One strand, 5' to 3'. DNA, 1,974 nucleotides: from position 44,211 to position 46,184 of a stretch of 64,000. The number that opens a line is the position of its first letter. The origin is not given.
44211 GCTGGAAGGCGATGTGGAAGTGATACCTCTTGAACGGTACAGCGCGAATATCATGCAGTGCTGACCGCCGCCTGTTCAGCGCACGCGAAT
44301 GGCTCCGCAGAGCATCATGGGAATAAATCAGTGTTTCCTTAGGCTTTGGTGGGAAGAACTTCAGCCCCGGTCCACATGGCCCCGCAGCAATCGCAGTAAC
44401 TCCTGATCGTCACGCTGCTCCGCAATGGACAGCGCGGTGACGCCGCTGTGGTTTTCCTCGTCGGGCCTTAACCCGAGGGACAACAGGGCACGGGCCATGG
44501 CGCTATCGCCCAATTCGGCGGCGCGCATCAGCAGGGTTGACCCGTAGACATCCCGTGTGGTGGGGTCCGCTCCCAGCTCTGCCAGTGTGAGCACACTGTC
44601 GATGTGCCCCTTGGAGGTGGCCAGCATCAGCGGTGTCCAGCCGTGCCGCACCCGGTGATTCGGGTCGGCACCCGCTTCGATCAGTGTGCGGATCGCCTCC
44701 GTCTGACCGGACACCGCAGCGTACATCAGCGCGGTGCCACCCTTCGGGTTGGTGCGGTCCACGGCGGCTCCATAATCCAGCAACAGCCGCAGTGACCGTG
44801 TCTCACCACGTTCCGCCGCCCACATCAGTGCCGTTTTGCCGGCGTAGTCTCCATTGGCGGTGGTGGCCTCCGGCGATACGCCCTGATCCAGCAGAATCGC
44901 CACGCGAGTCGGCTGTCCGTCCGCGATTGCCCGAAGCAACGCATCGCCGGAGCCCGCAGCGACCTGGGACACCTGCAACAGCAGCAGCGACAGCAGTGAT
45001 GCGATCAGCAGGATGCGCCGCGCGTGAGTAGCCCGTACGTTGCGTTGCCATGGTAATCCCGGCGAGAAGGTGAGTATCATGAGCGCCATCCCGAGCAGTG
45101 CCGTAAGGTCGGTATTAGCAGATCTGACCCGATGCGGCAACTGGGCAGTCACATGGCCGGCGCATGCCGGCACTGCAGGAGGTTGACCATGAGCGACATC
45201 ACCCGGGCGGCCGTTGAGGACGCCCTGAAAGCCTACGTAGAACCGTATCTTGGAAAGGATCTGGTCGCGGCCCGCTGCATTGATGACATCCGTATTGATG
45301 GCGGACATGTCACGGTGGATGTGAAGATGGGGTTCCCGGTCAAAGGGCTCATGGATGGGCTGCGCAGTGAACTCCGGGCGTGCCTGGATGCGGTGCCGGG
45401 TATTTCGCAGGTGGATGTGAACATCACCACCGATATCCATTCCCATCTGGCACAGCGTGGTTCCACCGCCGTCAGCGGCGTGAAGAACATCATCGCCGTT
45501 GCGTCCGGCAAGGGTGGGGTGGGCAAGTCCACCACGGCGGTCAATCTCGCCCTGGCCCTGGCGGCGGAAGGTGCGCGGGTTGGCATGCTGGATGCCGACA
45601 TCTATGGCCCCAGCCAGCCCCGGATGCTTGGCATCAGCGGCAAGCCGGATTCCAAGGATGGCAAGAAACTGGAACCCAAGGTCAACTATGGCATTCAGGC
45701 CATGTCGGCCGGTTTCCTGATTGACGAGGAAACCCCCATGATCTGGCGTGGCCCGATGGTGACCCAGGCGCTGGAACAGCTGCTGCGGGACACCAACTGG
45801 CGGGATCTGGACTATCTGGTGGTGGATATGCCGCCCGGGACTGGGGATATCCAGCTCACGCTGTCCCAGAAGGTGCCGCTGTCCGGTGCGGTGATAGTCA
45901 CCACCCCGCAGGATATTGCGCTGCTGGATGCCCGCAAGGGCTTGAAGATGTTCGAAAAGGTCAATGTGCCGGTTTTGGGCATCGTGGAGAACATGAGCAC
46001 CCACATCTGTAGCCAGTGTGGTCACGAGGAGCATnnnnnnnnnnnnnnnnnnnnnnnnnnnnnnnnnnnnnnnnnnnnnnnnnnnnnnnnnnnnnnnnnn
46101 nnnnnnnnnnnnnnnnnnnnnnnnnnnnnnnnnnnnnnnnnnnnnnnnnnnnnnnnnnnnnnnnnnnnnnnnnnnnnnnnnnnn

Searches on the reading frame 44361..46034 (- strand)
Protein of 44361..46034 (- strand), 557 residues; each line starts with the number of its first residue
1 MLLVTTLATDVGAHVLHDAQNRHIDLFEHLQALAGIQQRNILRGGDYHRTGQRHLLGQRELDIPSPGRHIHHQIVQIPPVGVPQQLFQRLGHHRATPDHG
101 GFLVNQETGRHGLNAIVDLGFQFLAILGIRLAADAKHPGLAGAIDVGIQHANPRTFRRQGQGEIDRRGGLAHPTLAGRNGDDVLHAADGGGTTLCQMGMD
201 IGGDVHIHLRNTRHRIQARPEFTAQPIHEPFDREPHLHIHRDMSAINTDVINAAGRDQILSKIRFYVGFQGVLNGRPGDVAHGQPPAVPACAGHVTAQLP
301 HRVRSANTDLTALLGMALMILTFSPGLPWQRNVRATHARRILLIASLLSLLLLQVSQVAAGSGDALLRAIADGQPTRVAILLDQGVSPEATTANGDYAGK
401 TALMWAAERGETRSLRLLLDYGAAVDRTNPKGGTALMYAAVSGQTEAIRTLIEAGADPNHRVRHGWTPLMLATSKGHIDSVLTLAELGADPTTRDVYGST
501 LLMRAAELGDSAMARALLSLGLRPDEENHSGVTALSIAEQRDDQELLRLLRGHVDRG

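Call 90: search_protein_families(library=pfam, proteins=[window:44361-46034:-], max_evalue=0.001)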
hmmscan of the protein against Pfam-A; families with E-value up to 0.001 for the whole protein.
window:44361-46034:- (557 aa): 6 families
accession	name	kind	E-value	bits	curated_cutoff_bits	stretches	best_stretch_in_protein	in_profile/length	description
PF12796.13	Ank_2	-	2.4e-43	147.1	27.3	3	366-461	1-89/90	Ankyrin repeats (3 copies)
PF00023.36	Ank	-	3.2e-24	84.1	21.1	3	432-461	2-31/33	Ankyrin repeat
PF13637.12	Ank_4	-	5.6e-20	71.4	22.7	2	436-484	1-49/50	Ankyrin repeats (many copies)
PF13606.12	Ank_3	-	1.7e-19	68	22.3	1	432-460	2-30/30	Ankyrin repeat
PF13857.12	Ank_5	-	2.1e-13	50.7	27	1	451-502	1-53/56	Ankyrin repeats (many copies)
PF24521.3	Ank_KRIT1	-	0.00013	22.2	80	1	399-501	18-121/149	KRIT1 ankyrin-repeats domain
